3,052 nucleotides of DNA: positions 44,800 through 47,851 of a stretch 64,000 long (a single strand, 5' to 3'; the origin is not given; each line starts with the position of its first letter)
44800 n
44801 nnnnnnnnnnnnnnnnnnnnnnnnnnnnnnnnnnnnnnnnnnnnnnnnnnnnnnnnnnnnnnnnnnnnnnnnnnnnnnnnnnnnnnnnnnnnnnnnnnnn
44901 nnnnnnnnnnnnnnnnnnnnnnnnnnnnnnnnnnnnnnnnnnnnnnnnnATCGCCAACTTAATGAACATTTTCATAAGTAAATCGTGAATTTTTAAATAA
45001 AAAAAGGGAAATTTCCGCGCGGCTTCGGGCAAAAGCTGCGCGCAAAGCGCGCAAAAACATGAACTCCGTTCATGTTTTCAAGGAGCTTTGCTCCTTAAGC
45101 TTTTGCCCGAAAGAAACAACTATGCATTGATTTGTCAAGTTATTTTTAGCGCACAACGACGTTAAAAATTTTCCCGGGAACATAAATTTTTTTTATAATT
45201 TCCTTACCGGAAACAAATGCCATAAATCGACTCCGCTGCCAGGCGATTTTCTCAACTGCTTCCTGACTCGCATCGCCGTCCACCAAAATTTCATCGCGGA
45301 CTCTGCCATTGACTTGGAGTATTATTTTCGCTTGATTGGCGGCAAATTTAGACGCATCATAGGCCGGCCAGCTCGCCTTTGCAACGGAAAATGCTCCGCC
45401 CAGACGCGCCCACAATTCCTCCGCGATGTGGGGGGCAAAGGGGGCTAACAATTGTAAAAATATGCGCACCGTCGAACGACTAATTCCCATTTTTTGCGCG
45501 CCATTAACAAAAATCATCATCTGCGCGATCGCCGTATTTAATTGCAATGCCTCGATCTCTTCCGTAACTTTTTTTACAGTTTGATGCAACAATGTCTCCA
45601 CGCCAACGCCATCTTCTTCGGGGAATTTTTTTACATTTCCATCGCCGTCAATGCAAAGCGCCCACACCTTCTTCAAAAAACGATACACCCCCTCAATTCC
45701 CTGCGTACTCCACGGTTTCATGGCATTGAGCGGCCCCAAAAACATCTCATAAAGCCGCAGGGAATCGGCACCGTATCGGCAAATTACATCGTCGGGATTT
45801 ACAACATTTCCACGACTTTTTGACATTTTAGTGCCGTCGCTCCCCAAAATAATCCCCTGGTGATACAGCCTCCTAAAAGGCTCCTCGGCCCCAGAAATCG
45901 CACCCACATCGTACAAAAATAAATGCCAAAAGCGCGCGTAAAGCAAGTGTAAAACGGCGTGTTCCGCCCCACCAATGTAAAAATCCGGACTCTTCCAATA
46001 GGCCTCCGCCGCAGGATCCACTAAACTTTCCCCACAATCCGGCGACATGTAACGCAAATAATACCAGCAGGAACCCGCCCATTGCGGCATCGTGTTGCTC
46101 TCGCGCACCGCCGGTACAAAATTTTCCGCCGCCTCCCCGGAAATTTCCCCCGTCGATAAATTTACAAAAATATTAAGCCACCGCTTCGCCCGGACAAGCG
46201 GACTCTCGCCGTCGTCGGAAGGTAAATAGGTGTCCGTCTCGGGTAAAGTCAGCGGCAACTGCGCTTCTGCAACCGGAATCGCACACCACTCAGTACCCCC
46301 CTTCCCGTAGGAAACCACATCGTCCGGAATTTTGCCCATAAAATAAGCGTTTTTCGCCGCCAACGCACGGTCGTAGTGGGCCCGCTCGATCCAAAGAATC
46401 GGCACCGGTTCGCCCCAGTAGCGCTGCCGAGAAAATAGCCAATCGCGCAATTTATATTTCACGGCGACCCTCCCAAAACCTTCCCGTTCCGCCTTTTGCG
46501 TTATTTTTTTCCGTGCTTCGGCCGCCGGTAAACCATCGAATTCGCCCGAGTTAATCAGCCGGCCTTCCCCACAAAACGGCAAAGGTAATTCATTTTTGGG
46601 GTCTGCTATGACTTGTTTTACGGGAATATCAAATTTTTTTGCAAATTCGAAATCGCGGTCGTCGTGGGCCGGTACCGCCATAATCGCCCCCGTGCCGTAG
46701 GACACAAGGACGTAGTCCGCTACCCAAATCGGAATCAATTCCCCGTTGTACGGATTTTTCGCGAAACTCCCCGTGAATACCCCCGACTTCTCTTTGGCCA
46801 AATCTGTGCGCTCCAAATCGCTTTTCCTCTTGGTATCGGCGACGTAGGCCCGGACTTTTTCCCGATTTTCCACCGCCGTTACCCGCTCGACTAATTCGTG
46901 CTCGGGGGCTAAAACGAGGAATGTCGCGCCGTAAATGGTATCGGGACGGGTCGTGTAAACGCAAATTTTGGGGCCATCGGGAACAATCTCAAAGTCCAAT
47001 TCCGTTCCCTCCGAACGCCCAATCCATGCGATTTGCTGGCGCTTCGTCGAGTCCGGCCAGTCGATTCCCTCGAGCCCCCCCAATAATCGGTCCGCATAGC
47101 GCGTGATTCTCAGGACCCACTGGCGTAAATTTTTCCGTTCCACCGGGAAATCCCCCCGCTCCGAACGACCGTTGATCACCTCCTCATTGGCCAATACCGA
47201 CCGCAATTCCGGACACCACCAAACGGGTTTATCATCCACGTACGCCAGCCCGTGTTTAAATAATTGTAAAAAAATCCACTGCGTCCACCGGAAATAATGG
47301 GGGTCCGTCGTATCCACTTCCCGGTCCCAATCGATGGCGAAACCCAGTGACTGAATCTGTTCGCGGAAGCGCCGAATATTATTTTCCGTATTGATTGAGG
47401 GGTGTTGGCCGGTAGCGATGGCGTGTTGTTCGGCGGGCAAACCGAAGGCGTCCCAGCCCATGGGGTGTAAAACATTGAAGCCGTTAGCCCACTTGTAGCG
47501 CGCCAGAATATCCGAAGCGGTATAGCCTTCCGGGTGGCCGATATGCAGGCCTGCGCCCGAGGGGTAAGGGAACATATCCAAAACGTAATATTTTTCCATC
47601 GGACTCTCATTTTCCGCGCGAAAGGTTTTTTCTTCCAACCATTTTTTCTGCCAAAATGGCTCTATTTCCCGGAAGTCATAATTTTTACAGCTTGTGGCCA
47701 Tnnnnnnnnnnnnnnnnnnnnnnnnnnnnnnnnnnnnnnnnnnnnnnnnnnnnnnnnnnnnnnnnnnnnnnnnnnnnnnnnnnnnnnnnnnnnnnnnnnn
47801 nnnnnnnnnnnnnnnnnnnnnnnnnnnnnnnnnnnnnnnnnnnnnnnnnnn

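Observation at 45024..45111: Element C: 88-nt perfect four-way junction between convergent hpf and leuS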

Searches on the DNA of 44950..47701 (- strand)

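Call 49: search_rna_families(sources=[L084, L207, L206, L001], threshold=gathering)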
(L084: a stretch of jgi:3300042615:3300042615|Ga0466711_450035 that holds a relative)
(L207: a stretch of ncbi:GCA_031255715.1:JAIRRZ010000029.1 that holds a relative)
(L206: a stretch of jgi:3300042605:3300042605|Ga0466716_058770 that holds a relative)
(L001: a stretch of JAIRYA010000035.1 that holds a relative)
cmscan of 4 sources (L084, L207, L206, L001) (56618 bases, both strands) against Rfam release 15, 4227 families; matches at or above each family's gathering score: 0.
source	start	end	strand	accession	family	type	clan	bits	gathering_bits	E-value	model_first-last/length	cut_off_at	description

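Call 68: search_rna_families(source=window, start=44950, end=45200, threshold=evalue, max_evalue=1)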
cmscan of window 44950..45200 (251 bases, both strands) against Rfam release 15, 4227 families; matches with E-value up to 1: 3.
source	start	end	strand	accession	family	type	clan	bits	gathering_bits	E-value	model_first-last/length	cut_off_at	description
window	45027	45108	-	RF03694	mir-266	Gene; miRNA;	-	22.8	80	0.029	1-83/83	no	mir-266 microRNA precursor family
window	45027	45108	+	RF03694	mir-266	Gene; miRNA;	-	22.5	80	0.033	1-83/83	no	mir-266 microRNA precursor family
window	45025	45111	+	RF00700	mir-375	Gene; miRNA;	-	15.1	46.7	0.78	1-67/67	no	mir-375 microRNA precursor family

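Call 78: search_dna_similar(query=window:45010-45125:+, collection=plasmids, mode=distant, max_evalue=0.01, max_rows=10)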
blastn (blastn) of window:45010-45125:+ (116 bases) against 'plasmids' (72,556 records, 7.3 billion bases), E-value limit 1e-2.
No match.

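Call 79: search_dna_similar(query=window:45010-45125:+, collection=phages, mode=distant, max_evalue=0.01, max_rows=10)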
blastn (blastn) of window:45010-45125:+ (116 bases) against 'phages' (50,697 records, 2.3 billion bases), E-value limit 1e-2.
No match.

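Call 82: search_with_rna_model(model_id=R1, sources=[L003, L004, L005, L006, L007, L008, L009, L010, L011, L012, L013, L014, L015, L016, L017, L018, L019, L020, L021, L022, L023, L024, L025, L026, L027, L028, L029, L030, L031, L032, L033, L034, L035, L036, L037, L038, L039, L040, L041, L042, L043, L044, L045, L046, L047, L048, L049, L050, L051, L052, L053, L054, L055, L056, L057, L058, L059, L060, L061, L062, L063, L064, L065, L066, L067, L068, L069, L070, L071, L072, L073, L074, L075, L076, L077, L078, L079, L080], max_evalue=1)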
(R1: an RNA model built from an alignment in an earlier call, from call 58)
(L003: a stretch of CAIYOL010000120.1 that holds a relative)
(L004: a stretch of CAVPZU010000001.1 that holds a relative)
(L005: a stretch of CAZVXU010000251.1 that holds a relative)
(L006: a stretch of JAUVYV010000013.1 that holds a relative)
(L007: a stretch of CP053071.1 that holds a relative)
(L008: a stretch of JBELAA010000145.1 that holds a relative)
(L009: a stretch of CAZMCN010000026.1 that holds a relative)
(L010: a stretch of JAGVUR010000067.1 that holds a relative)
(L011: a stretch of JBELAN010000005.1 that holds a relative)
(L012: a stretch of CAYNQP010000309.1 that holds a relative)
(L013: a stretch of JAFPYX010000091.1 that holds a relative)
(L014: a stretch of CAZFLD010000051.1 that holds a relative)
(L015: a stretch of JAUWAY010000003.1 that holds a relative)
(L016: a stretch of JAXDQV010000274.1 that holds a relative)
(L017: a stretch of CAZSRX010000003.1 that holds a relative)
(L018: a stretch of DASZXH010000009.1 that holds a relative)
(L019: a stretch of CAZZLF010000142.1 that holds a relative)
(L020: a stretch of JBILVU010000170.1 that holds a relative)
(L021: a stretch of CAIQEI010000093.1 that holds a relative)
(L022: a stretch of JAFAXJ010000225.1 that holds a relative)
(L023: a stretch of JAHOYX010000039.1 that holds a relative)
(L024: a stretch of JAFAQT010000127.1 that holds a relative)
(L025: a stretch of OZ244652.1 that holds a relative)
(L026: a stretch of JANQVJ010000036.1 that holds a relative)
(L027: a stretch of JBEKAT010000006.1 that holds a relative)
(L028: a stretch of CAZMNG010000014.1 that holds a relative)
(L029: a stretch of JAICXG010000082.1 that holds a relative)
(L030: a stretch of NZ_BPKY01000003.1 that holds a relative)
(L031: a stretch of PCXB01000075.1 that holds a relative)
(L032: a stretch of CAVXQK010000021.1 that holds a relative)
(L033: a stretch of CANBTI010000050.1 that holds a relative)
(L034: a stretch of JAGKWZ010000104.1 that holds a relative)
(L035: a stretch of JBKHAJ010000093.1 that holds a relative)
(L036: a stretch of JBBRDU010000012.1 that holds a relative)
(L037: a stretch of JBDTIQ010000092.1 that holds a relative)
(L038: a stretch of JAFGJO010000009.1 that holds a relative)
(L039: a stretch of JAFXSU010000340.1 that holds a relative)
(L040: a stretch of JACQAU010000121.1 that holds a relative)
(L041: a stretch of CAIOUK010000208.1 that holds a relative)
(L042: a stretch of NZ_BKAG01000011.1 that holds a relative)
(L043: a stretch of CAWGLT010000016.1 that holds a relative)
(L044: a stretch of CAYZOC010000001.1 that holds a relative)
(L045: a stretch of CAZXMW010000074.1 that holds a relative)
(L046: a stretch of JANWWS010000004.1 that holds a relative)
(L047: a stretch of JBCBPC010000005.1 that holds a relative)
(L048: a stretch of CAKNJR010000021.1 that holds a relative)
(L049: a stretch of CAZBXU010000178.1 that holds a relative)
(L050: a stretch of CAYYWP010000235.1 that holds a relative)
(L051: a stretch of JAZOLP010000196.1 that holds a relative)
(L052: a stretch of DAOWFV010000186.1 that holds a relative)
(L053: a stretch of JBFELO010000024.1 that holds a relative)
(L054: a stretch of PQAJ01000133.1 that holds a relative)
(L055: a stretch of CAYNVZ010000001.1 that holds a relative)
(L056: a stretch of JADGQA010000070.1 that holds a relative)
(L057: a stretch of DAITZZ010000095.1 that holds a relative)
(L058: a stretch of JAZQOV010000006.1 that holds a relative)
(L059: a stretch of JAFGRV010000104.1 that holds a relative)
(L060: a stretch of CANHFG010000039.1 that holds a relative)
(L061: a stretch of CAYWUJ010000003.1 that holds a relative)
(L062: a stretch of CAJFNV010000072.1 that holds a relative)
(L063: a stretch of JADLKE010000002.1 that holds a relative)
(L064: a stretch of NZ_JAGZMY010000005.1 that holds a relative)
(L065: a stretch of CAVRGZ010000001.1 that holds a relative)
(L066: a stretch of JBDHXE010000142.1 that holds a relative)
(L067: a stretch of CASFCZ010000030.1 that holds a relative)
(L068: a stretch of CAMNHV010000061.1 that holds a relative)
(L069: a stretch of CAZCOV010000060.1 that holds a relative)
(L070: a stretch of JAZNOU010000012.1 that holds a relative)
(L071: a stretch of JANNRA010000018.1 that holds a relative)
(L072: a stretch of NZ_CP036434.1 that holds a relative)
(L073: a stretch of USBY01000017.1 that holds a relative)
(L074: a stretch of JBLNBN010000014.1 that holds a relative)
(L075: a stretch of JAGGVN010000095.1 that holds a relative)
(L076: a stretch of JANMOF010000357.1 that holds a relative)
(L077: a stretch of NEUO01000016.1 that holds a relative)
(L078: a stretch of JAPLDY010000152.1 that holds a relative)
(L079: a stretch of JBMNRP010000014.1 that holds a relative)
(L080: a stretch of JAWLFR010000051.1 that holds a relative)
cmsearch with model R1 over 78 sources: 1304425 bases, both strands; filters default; matches with E-value up to 1: 0.
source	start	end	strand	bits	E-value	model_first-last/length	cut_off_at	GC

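Call 87: search_with_rna_model(model_id=R1, sources=[L209, L210, L211], max_evalue=0.1, show_alignments=4)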
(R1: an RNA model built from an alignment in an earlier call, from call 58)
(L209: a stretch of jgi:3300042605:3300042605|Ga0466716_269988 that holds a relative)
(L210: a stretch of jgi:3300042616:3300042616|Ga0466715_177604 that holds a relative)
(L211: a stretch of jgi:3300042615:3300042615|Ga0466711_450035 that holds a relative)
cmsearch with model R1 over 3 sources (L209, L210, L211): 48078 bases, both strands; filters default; matches with E-value up to 0.1: 4.
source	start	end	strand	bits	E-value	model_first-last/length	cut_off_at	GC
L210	16486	16575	+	32.5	2.4e-06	1-93/93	no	0.57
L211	15415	15456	-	25.8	0.00014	15-56/93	no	0.86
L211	12732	12805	-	22.2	0.0013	1-93/93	no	0.47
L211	19543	19584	-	21.6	0.0018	15-56/93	no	0.83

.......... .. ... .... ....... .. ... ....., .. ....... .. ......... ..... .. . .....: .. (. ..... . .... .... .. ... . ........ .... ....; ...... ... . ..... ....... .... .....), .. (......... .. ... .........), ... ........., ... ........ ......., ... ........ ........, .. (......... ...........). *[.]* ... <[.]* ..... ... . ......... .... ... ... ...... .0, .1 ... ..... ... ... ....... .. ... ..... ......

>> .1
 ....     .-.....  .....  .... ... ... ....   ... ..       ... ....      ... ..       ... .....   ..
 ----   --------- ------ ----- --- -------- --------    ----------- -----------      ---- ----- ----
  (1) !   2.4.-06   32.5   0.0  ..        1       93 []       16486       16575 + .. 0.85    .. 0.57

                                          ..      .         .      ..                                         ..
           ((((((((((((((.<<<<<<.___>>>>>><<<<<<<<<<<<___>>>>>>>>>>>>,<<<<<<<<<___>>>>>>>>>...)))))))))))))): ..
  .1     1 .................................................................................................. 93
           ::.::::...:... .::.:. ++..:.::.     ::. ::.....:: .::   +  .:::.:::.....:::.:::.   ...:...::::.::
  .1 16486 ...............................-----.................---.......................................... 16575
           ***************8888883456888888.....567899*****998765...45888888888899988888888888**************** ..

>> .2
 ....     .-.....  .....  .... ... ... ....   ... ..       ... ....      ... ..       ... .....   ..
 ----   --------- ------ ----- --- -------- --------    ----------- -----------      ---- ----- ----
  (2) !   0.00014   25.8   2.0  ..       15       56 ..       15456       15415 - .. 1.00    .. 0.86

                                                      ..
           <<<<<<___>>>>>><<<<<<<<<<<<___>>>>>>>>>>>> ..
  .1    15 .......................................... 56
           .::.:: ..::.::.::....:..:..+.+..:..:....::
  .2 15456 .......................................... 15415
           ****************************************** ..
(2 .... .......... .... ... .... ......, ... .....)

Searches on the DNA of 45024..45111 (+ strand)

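Call 58: build_rna_model(alignment_id=A2, structure=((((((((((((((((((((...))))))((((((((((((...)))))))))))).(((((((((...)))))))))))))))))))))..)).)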
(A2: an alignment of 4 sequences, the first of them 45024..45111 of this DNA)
Model R1 built from alignment A2 (4 sequences, 95 columns); structure: as given.
model positions 93; base pairs 41; branch points 2; effective number of sequences 0.84; information 0.614 bits per position. Calibrated on 0.2 Mb of random sequence (short: E-values are rough).
structure used (alignment columns):
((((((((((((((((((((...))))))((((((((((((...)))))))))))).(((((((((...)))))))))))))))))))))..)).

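Call 59: search_with_rna_model(model_id=R1, sources=[window, L001, L002, L082, L083, L084, L205, L206, L207, L208], max_evalue=1, make_alignment=true, show_alignments=8)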
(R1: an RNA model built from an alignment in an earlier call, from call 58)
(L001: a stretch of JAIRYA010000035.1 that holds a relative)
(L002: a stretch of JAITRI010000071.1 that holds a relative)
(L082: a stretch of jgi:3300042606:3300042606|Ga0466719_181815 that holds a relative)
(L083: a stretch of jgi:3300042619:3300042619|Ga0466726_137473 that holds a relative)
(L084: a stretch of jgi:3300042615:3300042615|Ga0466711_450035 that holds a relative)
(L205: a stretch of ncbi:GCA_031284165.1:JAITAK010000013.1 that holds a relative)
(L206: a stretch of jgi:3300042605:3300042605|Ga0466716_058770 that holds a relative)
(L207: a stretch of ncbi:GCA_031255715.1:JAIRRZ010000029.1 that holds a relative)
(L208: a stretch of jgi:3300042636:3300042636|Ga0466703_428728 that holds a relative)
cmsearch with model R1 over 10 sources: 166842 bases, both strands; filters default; matches with E-value up to 1: 21.
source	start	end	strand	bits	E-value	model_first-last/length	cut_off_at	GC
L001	128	220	+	104.6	6.1e-25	1-93/93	no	0.54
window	41036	41128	+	93.4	5.7e-22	1-93/93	no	0.47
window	45024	45112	+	79.4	3e-18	1-93/93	no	0.48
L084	5961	6046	-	78.4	5.3e-18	1-93/93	no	0.52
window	45023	45111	-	55.4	6.9e-12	1-93/93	no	0.49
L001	127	219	-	50.3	1.6e-10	1-93/93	no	0.53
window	41035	41127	-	36.7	6.1e-07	1-93/93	no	0.46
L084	5964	6047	+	31.2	1.9e-05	1-93/93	no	0.52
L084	16833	16874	+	25.8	0.00049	15-56/93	no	0.86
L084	19484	19557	+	22.2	0.0044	1-93/93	no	0.47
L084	12705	12746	+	21.6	0.0063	15-56/93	no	0.83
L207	8484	8567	-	18.4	0.044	1-93/93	no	0.6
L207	8766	8832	-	18.4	0.045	1-93/93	no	0.61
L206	5793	5836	-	18.1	0.053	1-93/93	no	0.66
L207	9319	9414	-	17.6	0.075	1-93/93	no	0.64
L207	8152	8197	+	17.3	0.087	15-78/93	no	0.65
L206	9004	9063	-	14.8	0.41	14-79/93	no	0.63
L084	19521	19583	-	14.2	0.59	1-93/93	no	0.51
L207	9031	9118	-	13.5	0.89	1-93/93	no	0.65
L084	16793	16824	+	13.3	1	1-93/93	no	0.47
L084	4032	4063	-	13.3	1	1-93/93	no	0.5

Alignment A3: 21 matches aligned to the model, 127 columns, each read 5' to 3' on its own strand. Consensus structure (alignment columns), stored with it:
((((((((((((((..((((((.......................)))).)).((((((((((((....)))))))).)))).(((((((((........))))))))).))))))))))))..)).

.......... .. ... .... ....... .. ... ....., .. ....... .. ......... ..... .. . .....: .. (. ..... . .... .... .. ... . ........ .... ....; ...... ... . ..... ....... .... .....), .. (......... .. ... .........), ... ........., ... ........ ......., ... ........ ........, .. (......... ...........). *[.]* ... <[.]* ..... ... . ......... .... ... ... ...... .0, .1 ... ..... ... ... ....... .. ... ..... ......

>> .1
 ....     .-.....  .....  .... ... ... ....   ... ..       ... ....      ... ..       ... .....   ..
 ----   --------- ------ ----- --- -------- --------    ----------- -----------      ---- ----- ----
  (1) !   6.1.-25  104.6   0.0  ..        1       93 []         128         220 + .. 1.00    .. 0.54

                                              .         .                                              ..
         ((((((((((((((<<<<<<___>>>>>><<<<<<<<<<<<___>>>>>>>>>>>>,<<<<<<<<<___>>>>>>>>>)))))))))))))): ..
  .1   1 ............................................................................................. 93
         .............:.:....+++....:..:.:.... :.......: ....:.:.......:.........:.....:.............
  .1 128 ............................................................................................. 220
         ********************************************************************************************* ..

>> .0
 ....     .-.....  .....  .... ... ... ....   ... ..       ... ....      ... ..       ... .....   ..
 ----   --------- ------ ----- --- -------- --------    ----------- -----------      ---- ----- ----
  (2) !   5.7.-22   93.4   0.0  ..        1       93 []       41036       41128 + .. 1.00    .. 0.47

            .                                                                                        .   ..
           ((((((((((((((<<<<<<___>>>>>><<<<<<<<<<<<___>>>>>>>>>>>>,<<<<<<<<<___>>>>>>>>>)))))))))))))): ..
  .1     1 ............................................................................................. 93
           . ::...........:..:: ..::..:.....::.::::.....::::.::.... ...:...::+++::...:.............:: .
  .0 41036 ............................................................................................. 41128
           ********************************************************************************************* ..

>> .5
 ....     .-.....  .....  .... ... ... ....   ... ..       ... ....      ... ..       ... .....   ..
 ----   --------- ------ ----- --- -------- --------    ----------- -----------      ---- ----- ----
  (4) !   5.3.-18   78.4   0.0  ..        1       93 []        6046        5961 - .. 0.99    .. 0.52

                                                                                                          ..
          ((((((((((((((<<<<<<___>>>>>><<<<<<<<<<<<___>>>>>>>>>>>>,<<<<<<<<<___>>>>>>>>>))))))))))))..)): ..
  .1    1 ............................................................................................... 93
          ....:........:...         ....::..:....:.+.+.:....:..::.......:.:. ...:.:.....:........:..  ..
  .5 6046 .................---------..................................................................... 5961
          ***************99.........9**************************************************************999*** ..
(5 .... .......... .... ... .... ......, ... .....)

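Call 66: search_with_rna_model(model_id=R1, sources=[window, L001, L084], max_evalue=1e-14, make_alignment=true)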
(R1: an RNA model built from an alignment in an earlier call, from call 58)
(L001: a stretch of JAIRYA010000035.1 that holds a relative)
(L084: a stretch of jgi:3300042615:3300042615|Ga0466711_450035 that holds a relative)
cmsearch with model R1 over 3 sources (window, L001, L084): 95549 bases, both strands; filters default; matches with E-value up to 1e-14: 4.
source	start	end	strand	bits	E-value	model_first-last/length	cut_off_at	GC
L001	128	220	+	104.6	3.5e-25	1-93/93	no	0.54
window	41036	41128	+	93.4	3.3e-22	1-93/93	no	0.47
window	45024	45112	+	79.4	1.7e-18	1-93/93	no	0.48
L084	5961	6046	-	78.4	3e-18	1-93/93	no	0.52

Alignment A4: 4 matches aligned to the model, 95 columns, each read 5' to 3' on its own strand. Consensus structure (alignment columns), stored with it:
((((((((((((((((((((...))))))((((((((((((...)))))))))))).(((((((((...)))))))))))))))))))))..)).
